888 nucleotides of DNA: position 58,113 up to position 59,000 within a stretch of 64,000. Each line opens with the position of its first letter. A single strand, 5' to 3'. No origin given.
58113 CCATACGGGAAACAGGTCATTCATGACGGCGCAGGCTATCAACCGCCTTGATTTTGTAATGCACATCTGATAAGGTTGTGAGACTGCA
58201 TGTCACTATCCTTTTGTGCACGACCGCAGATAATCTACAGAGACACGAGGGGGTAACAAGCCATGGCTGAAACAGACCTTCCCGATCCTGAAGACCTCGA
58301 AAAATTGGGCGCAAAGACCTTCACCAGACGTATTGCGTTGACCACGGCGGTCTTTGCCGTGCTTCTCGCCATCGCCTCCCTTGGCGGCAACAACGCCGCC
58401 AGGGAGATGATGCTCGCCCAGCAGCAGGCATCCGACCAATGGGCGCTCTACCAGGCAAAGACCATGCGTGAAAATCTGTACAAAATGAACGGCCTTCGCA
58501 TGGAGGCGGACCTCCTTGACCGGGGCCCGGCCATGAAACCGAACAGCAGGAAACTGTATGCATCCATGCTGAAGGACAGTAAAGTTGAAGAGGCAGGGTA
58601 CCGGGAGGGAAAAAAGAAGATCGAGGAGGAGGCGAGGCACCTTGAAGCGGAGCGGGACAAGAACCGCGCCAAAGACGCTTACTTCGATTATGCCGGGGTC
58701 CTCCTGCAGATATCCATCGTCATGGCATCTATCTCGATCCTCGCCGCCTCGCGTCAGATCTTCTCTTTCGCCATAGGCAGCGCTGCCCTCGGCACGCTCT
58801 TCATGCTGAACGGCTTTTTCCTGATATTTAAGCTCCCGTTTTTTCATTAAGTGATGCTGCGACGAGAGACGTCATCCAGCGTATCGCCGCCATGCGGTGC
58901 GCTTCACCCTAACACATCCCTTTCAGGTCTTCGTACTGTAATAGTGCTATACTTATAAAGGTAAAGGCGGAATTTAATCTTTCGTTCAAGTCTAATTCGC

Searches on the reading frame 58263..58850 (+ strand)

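Call 39: search_protein_families(library=pfam, proteins=[window:58263-58850:+], max_evalue=0.0001)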
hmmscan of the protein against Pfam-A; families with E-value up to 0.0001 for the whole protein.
window:58263-58850:+ (195 aa): 1 family
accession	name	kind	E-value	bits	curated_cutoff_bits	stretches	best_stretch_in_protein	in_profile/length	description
PF14235.11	DUF4337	-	1.1e-44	152.9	27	1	22-185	2-161/161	Domain of unknown function (DUF4337)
